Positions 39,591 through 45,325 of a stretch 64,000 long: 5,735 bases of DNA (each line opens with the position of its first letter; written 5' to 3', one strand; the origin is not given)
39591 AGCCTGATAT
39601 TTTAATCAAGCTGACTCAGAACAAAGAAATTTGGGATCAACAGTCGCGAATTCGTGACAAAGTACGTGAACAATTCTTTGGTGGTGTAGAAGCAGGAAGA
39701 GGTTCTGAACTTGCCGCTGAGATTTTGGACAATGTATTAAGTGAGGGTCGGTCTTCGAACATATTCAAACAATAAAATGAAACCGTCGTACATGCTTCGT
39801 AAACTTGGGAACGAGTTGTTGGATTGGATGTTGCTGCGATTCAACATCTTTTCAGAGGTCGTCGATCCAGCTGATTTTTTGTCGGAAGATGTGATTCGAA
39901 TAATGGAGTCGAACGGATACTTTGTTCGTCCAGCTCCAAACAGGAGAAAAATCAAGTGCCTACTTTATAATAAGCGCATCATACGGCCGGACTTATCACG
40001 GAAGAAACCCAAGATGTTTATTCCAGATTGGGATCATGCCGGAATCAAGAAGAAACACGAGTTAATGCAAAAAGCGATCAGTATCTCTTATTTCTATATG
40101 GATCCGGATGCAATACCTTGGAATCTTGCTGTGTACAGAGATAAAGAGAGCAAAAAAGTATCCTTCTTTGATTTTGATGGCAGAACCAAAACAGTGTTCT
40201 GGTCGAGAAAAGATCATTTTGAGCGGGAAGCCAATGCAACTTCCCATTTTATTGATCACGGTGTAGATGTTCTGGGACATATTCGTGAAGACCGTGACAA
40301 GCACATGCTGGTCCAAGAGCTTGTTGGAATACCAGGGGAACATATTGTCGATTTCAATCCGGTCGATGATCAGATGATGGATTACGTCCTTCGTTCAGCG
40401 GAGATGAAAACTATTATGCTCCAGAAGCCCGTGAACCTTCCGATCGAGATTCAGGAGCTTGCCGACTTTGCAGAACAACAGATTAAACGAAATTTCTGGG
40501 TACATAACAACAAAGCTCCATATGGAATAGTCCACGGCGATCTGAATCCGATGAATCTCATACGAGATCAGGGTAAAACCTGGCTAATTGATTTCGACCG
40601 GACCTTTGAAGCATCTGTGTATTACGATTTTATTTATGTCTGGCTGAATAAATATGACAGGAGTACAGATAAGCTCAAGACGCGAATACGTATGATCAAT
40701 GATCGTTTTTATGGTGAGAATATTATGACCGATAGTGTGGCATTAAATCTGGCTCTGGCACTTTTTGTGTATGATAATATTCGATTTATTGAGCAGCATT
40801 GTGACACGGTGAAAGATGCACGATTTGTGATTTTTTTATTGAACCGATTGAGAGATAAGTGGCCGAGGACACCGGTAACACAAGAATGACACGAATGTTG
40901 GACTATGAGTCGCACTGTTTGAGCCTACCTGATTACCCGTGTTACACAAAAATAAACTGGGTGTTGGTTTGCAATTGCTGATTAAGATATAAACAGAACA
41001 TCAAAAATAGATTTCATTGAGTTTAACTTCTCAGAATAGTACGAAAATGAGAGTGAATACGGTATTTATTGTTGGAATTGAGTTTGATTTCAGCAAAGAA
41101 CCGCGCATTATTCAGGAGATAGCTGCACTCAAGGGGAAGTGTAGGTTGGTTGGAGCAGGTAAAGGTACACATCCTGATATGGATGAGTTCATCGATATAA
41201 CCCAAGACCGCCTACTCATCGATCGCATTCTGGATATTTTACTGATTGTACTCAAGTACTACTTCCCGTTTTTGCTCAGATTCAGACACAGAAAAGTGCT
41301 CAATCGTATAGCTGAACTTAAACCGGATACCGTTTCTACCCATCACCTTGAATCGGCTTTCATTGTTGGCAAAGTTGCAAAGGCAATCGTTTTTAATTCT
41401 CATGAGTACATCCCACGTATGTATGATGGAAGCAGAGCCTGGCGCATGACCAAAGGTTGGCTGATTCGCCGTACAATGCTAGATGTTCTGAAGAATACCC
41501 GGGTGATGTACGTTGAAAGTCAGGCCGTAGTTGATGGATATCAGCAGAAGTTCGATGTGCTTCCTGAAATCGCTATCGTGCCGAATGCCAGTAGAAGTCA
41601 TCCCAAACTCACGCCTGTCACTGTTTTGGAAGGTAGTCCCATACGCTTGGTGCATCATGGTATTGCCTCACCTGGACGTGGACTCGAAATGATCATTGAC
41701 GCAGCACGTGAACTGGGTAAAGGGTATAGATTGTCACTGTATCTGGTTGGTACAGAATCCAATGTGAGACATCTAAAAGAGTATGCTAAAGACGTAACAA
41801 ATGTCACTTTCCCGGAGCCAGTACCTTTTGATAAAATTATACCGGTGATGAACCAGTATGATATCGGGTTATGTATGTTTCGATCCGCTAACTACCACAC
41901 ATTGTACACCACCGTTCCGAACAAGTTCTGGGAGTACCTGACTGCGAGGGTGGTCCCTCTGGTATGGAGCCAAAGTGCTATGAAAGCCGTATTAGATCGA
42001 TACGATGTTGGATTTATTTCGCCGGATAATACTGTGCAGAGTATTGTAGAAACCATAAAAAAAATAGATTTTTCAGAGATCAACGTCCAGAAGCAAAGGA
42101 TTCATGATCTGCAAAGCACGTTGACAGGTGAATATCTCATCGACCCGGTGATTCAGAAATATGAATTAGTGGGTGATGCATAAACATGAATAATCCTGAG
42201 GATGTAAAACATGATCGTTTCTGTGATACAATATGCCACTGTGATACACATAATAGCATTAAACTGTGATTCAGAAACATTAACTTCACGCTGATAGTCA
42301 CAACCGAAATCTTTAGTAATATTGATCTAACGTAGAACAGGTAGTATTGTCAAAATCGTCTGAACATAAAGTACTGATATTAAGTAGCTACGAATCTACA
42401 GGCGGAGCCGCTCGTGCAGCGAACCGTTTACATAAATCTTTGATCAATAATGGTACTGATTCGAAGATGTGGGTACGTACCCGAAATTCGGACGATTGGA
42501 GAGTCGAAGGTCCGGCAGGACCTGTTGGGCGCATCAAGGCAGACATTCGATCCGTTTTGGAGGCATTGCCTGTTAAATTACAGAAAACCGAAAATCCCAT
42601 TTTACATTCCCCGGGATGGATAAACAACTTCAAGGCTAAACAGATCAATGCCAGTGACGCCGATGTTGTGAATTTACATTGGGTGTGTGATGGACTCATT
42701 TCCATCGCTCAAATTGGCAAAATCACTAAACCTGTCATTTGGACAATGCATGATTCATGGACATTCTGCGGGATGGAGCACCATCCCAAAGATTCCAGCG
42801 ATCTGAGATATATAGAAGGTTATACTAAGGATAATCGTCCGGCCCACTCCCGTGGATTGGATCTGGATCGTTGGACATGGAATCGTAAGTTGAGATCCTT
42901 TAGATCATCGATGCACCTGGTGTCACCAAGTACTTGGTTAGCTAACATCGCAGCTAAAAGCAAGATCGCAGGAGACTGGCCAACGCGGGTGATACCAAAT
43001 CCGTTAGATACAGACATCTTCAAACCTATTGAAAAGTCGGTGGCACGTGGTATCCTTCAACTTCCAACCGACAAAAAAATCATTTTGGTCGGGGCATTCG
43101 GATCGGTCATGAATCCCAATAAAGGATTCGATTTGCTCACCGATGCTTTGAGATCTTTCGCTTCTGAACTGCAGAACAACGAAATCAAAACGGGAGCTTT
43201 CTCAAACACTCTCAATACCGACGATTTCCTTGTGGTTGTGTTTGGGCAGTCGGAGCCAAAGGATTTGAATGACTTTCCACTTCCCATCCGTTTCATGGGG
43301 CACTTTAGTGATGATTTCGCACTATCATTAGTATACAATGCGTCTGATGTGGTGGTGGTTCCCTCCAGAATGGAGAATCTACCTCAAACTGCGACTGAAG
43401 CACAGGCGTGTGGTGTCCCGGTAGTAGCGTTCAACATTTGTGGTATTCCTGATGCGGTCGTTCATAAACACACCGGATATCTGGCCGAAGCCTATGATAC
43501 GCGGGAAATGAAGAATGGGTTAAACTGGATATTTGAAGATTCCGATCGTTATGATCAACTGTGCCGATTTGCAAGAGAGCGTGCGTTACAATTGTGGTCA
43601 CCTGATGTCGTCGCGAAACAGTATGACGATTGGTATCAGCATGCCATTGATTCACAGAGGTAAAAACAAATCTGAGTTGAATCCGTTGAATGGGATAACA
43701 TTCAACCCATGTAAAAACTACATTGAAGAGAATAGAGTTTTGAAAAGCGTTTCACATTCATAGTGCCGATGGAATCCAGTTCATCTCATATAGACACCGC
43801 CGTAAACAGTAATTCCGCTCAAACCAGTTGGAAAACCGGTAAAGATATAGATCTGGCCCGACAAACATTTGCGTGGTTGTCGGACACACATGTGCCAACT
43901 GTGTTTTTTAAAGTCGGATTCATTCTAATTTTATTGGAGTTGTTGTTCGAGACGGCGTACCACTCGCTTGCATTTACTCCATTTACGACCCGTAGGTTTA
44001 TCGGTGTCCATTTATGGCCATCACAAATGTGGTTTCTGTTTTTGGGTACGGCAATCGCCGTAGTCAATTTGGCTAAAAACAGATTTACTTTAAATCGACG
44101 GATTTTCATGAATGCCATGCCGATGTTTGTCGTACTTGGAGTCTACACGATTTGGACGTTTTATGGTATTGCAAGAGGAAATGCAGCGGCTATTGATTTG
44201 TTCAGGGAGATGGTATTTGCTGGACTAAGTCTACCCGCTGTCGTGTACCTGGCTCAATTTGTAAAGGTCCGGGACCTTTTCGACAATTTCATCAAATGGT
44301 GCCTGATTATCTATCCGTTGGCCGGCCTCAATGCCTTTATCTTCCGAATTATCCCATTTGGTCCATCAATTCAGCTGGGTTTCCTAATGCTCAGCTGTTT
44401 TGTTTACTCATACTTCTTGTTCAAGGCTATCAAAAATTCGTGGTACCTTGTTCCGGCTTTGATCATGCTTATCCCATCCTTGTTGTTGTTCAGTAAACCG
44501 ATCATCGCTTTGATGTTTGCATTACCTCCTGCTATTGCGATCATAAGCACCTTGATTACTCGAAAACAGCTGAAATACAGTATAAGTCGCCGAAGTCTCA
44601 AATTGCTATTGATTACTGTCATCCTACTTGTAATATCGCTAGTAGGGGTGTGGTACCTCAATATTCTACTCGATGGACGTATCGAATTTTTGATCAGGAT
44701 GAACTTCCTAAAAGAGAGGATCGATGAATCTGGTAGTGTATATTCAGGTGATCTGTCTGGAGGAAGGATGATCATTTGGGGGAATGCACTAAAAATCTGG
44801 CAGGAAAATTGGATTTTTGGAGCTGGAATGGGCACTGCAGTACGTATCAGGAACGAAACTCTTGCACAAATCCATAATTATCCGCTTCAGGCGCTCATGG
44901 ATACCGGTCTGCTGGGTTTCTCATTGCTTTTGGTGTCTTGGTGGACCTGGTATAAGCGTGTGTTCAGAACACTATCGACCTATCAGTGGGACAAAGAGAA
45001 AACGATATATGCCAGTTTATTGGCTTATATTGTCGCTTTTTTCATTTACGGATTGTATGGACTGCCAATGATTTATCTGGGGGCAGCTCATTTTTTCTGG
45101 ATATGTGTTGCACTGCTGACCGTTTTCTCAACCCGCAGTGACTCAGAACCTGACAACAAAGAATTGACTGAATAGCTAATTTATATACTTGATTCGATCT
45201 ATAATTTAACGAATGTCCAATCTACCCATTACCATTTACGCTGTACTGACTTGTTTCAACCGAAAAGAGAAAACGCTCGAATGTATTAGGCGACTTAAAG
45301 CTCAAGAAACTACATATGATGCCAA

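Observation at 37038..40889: Three-gene module of uncharacterised proteins: two tandem 'RPHP'-motif GT-B proteins plus an APH-fold kinase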

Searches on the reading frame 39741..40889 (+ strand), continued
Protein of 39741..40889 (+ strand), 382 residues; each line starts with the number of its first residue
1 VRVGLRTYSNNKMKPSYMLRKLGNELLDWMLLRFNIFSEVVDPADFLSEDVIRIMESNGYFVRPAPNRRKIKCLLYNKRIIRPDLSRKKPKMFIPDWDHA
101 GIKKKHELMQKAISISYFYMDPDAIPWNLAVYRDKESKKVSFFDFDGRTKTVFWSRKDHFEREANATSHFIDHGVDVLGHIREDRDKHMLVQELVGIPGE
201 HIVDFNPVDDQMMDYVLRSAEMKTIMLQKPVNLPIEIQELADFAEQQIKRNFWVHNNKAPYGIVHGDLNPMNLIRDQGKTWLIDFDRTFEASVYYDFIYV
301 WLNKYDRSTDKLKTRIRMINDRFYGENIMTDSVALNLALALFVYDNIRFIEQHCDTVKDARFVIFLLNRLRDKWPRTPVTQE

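Call 83: list_cluster_members(proteins=[P0156, P0158, P0159, P0160, P0161, P0162, P0164, P0167, P0173, P0175])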
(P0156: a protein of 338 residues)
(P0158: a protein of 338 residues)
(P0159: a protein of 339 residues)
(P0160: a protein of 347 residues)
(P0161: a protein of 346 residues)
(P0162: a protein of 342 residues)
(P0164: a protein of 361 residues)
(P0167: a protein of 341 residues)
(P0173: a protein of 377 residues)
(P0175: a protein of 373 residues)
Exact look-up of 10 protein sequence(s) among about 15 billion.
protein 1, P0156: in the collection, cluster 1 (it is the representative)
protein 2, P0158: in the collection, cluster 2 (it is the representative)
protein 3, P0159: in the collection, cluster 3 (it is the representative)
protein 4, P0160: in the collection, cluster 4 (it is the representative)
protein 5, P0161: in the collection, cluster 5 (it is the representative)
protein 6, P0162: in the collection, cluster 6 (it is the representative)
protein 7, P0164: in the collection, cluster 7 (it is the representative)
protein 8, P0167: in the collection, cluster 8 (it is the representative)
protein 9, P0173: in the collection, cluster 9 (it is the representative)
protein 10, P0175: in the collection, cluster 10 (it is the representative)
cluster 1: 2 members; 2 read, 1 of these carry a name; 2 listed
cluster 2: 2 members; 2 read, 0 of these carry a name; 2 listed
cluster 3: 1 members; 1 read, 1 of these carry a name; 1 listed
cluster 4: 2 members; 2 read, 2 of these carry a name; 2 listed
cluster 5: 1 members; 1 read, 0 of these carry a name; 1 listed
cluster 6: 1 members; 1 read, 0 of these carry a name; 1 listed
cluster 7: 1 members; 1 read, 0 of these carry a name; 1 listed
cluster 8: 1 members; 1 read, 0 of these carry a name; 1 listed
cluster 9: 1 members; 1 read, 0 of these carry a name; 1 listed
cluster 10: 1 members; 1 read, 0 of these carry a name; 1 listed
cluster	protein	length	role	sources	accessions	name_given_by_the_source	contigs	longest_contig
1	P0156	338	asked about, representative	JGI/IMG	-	hypothetical protein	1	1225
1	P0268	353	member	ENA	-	-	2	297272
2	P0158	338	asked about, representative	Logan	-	-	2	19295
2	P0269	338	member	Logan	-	-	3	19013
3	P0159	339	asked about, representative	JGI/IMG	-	hypothetical protein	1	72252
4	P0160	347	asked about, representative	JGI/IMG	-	hypothetical protein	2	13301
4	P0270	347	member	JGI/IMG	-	hypothetical protein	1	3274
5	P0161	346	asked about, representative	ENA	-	-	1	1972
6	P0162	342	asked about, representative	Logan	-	-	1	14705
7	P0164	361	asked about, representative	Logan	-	-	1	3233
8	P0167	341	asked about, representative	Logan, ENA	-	-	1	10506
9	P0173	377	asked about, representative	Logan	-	-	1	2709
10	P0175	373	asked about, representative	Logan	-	-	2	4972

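Call 84: find_encoding_contigs(protein=P0159, flank=10000, max_places=1)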
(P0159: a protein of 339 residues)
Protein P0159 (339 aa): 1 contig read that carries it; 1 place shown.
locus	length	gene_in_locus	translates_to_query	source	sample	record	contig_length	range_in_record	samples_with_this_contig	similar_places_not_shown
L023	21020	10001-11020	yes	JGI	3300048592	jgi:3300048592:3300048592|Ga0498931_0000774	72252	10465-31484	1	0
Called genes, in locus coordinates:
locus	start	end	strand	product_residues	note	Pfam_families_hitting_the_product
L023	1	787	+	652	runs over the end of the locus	PF01757:Acyl_transf_3, PF19040:SGNH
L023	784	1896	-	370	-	PF13439:Glyco_transf_4, PF20706:GT4-conflict, PF00534:Glycos_transf_1, PF13692:Glyco_trans_1_4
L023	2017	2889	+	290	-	PF13489:Methyltransf_23, PF01209:Ubie_methyltran, PF08241:Methyltransf_11, PF08242:Methyltransf_12, PF13649:Methyltransf_25, PF13847:Methyltransf_31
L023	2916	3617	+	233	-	PF02348:CTP_transf_3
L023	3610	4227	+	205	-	PF08241:Methyltransf_11 (weak), PF08242:Methyltransf_12 (weak), PF13649:Methyltransf_25 (weak)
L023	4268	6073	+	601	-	PF00664:ABC_membrane (weak), PF02463:SMC_N (weak), PF00005:ABC_tran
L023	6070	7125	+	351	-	PF03102:NeuB, PF08666:SAF (weak)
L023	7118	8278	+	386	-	PF02350:Epimerase_2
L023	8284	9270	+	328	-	PF00389:2-Hacid_dh, PF02826:2-Hacid_dh_C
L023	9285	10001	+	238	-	-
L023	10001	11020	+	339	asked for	PF01636:APH, PF19974:TCAD9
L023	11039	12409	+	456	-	-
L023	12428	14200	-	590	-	-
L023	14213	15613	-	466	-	PF07963:N_methyl (weak)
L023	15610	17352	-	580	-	PF07963:N_methyl (weak)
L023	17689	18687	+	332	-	PF03741:TerC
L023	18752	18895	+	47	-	PF02416:TatA_B_E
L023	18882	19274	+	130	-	-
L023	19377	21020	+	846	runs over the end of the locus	PF07549:Sec_GG (weak), PF21760:SecD_1st, PF22599:SecDF_P1_head, PF02355:SecD_SecF_C, PF00873:ACR_tran (weak), PF03176:MMPL (weak), PF07549:Sec_GG (weak), PF02355:SecD_SecF_C, +1 more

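Call 88: search_protein_families(library=pfam, proteins=[L023:9285-10001:+, L023:8284-9270:+, L018:3579-4649:+], max_evalue=1)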
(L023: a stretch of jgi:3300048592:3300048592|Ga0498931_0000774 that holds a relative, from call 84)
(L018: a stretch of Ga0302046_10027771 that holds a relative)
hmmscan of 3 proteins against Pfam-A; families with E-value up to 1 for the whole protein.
L023:9285-10001:+ (238 aa): 6 families
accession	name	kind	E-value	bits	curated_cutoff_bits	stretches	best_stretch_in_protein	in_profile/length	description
PF13649.12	Methyltransf_25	-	0.0067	17.5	27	1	73-147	2-77/97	Methyltransferase domain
PF08241.18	Methyltransf_11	-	0.012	16.7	21.2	1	74-147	2-73/95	Methyltransferase domain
PF08242.18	Methyltransf_12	-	0.014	16.6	30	1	73-163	1-88/98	Methyltransferase domain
PF13489.12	Methyltransf_23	-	0.014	15.5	27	1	57-108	12-61/164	Methyltransferase domain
PF13847.12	Methyltransf_31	-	0.09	12.9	27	1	73-111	8-49/145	Methyltransferase domain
PF03650.18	MPC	-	0.18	12.4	27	0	26-57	16-46/110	Mitochondrial pyruvate carriers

L023:8284-9270:+ (328 aa): 8 families
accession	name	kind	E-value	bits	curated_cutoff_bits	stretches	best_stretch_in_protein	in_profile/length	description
PF02826.25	2-Hacid_dh_C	-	5.4e-50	169.7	25.1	1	112-292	2-178/178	D-isomer specific 2-hydroxyacid dehydrogenase, NAD binding domain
PF00389.36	2-Hacid_dh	-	1.8e-13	50.8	24.6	1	36-317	33-127/134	D-isomer specific 2-hydroxyacid dehydrogenase, catalytic domain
PF03446.21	NAD_binding_2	-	0.00046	20.7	21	1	148-250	2-111/161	NAD binding domain of 6-phosphogluconate dehydrogenase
PF13478.12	XdhC_C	-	0.00076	20.4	29.7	1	150-249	3-68/125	XdhC Rossmann domain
PF22660.2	RS_preATP-grasp-like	-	0.0021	18.9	27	1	147-210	3-76/98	Ribonucleotide synthetase preATP-grasp domain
PF02737.24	3HCDH_N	-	0.051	13.9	22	1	148-182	2-36/180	3-hydroxyacyl-CoA dehydrogenase, NAD binding domain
PF03807.23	F420_oxidored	-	0.11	13.5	21.6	1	148-203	2-66/94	NADP oxidoreductase coenzyme F420-dependent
PF01488.26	Shikimate_DH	-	0.12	12.9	24.3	0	141-201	8-80/138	Shikimate / quinate 5-dehydrogenase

L018:3579-4649:+ (357 aa): 0 families

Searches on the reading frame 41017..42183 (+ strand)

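Call 9: search_protein_families(library=ncbifam, proteins=[window:41017-42183:+], max_evalue=0.00001)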
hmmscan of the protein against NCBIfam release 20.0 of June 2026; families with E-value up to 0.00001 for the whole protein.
window:41017-42183:+ (388 aa): 0 families

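Call 19: search_protein_families(library=pfam, proteins=[window:41017-42183:+], max_evalue=0.01)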
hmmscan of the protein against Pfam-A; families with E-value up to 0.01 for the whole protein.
window:41017-42183:+ (388 aa): 3 families
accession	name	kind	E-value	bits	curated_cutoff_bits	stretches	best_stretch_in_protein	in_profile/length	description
PF13692.12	Glyco_trans_1_4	-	2.2e-07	31.6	27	1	215-349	8-138/142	Glycosyl transferases group 1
PF13439.12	Glyco_transf_4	-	4.3e-05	24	28.5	1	81-190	51-164/170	Glycosyltransferase Family 4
PF00534.26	Glycos_transf_1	-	0.0012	18.8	26.4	1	215-350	22-155/172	Glycosyl transferases group 1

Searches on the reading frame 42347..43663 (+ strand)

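Call 9: search_protein_families(library=ncbifam, proteins=[window:42347-43663:+], max_evalue=0.00001)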
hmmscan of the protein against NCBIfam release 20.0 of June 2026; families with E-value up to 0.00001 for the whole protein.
window:42347-43663:+ (438 aa): 14 families
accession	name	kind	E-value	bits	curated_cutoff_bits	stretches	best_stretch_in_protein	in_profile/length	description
TIGR03999.1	thiol_BshA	equivalog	1.7e-20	73.3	273.7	1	314-434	257-374/375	N-acetyl-alpha-D-glucosaminyl L-malate synthase BshA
TIGR03449.1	mycothiol_MshA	equivalog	1.1e-17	64.1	462.5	1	215-434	192-404/406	D-inositol-3-phosphate glycosyltransferase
TIGR03088.1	stp2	hypoth_equivalog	4.2e-16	59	409.05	1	326-432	266-372/374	TIGR03088 family PEP-CTERM/XrtA system glycosyltransferase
TIGR02149.1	glgA_Coryne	subfamily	7.7e-14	51.6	302.4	1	215-432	173-389/391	glycogen synthase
NF012028.0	PRK15484.1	subfamily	1.6e-11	44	618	1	189-429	141-374/380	lipopolysaccharide N-acetylglucosaminyltransferase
NF038295.1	EPS_HpsP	equivalog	2.3e-11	43.3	550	1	216-432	181-386/388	hormogonium polysaccharide biosynthesis glycosyltransferase HpsP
NF041876.1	EPS_EpsE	equivalog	1.1e-10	41.4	400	1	314-422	278-385/389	exopolysaccharide biosynthesis GT4 family glycosyltransferase EpsE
NF047684.1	TeichurnBiosyTuaC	equivalog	4.8e-10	38.9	550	1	206-432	180-388/391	teichuronic acid biosynthesis protein TuaC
NF053787.1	GlcN_PG_synth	equivalog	8e-10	38.1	480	1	294-432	226-358/361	N-acetylglucosaminyl phosphatidylglycerol synthase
TIGR02095.1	glgA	subfamily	4.3e-09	35.6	328.45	1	230-432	279-476/477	glycogen/starch synthase, ADP-glucose type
NF038229.1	Glyco4_Geo_Pelo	equivalog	1.8e-08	33.8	400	1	316-433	222-336/338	GPMC system family 4 glycosyltransferase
NF046085.1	XrtY_assoc_Gly1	equivalog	3.3e-08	32.8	400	1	251-434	214-385/387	XrtY-associated glycosyltransferase XYAG1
NF001905.0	PRK00654.2-4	subfamily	1.6e-06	27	560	1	230-418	284-452/489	glycogen synthase GlgA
NF011726.0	PRK15179.1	equivalog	4.7e-06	25.2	733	1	332-421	591-682/694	Vi polysaccharide biosynthesis protein TviE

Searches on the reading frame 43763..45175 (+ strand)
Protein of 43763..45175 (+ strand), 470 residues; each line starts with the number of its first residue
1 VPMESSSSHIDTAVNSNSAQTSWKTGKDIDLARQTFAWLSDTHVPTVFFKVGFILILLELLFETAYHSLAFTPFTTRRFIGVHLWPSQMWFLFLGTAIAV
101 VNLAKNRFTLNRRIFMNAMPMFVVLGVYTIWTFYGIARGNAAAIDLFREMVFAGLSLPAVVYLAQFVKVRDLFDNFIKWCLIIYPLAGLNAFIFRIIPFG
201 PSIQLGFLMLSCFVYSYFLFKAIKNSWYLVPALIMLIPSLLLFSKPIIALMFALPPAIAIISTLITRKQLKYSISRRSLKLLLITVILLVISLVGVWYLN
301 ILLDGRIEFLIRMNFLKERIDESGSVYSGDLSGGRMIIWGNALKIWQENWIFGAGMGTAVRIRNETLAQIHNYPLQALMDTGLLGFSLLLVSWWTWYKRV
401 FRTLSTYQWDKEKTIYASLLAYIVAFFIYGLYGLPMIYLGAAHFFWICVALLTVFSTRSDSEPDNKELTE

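Call 9: search_protein_families(library=ncbifam, proteins=[window:43763-45175:+], max_evalue=0.00001)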
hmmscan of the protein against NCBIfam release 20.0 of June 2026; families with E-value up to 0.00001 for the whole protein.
window:43763-45175:+ (470 aa): 0 families

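Call 19: search_protein_families(library=pfam, proteins=[window:43763-45175:+], max_evalue=0.01)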
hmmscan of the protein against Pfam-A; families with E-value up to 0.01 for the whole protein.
window:43763-45175:+ (470 aa): 1 family
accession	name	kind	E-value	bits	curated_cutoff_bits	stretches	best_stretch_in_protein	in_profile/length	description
PF04932.20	Wzy_C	-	4.4e-08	33.5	31.7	1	253-390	22-149/149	O-Antigen ligase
